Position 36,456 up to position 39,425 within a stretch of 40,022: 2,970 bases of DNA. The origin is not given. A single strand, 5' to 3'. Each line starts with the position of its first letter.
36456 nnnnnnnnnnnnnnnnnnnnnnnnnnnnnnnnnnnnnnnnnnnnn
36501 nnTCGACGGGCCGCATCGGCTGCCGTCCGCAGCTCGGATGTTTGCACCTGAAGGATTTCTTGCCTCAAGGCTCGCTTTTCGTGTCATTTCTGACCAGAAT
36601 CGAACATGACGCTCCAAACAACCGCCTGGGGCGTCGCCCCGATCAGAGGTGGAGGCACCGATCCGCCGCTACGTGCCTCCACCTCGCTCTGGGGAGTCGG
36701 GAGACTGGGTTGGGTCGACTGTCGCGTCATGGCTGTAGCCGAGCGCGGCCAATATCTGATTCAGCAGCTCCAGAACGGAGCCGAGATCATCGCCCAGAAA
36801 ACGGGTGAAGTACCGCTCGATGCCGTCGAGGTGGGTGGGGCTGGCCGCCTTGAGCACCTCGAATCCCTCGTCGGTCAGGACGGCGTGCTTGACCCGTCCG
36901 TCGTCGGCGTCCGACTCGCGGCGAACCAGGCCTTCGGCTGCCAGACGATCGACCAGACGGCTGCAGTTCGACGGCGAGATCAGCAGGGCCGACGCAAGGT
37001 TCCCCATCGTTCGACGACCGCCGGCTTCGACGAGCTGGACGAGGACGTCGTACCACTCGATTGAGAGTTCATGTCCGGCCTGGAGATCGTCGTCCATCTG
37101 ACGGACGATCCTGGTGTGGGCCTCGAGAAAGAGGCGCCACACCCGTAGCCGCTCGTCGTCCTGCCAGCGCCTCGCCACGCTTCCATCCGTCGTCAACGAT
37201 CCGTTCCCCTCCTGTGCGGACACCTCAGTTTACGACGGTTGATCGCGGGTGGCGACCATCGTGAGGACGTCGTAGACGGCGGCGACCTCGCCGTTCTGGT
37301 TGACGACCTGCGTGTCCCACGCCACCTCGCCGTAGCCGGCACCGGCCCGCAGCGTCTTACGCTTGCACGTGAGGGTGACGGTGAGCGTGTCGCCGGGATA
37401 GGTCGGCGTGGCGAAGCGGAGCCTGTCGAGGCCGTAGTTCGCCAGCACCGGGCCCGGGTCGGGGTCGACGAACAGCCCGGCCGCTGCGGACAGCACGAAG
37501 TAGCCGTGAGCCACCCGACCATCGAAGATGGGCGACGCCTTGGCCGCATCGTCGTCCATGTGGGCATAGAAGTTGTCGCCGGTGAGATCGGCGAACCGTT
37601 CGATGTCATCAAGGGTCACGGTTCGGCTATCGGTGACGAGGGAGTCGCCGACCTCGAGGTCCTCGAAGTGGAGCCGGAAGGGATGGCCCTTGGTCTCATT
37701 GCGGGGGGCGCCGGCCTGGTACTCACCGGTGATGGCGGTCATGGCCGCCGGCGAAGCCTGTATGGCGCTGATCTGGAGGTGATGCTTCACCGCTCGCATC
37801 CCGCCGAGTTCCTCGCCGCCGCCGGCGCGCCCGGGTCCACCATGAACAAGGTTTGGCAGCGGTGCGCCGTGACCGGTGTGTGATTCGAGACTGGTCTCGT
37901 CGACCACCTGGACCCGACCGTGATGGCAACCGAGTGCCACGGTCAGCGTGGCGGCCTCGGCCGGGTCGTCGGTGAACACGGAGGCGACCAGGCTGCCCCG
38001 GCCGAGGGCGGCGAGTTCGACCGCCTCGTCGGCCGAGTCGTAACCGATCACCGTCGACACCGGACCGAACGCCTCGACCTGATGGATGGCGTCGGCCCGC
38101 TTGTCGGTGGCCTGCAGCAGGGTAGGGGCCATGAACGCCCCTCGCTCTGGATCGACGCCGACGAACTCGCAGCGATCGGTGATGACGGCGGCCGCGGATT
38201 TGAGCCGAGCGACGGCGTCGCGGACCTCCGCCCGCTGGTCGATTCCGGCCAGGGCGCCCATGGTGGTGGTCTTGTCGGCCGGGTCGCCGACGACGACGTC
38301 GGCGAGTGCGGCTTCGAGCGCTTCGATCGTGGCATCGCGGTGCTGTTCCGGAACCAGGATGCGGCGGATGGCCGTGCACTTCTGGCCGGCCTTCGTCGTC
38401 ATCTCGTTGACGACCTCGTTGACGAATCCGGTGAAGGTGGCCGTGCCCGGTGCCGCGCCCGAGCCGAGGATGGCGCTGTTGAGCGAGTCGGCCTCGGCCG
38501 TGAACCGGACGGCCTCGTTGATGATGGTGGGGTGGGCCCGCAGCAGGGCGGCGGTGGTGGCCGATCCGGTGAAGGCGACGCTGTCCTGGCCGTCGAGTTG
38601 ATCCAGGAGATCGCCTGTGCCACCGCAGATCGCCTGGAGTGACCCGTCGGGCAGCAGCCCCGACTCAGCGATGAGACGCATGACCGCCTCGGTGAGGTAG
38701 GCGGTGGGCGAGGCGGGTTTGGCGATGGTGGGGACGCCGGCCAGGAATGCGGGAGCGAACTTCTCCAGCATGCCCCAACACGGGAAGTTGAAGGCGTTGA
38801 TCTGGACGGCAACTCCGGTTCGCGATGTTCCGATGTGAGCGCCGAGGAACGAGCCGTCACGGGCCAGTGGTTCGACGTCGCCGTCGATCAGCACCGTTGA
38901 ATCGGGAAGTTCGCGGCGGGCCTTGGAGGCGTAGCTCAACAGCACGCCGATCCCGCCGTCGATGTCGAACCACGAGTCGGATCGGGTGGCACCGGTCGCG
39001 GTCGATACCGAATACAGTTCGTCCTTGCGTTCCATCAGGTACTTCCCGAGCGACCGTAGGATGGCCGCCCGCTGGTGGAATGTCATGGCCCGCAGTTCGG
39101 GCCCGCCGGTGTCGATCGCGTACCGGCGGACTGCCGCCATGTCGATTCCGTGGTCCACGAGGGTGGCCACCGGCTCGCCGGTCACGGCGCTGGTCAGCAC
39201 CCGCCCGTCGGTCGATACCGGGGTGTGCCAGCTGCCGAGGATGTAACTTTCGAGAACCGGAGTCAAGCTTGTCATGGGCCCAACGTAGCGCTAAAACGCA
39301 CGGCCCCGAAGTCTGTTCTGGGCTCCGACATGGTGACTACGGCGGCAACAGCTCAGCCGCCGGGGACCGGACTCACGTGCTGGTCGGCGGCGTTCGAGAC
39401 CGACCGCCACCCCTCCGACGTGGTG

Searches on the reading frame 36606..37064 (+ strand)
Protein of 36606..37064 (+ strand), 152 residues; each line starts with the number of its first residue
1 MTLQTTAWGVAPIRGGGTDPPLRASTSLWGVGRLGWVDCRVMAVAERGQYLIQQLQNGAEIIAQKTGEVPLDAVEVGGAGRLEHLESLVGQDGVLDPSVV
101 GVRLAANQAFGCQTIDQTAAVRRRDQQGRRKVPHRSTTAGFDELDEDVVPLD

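Call 4: search_protein_families(library=pfam, proteins=[window:36606-37064:+], max_evalue=0.01)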
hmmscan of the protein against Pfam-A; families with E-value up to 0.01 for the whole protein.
window:36606-37064:+ (152 aa): 0 families

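Call 40: search_protein_families(library=ncbifam, proteins=[window:36606-37064:+], max_evalue=0.01)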
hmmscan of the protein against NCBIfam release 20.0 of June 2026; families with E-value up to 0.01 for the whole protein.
window:36606-37064:+ (152 aa): 0 families

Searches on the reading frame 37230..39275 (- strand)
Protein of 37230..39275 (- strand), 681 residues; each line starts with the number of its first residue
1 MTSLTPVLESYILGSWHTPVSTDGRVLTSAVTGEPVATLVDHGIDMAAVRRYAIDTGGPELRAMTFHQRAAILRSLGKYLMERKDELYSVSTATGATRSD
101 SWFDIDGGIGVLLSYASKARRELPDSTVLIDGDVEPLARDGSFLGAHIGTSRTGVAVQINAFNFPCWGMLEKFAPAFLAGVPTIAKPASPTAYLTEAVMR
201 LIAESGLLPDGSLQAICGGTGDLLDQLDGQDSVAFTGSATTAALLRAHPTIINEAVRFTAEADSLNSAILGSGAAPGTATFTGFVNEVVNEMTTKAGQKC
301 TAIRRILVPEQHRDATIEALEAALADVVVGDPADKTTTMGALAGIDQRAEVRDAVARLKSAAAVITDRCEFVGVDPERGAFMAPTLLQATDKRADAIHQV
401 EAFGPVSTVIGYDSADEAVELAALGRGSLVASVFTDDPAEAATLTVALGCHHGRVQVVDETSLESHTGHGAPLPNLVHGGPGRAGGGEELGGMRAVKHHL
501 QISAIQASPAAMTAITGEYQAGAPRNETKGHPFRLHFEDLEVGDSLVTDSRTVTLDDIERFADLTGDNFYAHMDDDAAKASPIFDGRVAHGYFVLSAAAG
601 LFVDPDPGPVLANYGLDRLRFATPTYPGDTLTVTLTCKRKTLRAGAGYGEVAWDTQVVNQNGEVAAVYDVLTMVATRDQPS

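Call 4: search_protein_families(library=pfam, proteins=[window:37230-39275:-], max_evalue=0.01)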
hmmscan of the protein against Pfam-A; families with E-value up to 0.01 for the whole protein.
window:37230-39275:- (681 aa): 3 families
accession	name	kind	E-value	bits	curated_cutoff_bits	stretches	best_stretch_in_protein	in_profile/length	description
PF00171.27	Aldedh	-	2e-60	205.1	23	1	57-464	41-429/461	Aldehyde dehydrogenase family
PF01575.25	MaoC_dehydratas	-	3.4e-23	82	27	1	543-649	7-113/123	MaoC like domain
PF13452.11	FAS1_DH_region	-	0.0037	17.8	22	0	543-665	4-129/132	FAS1-like, dehydratase domain region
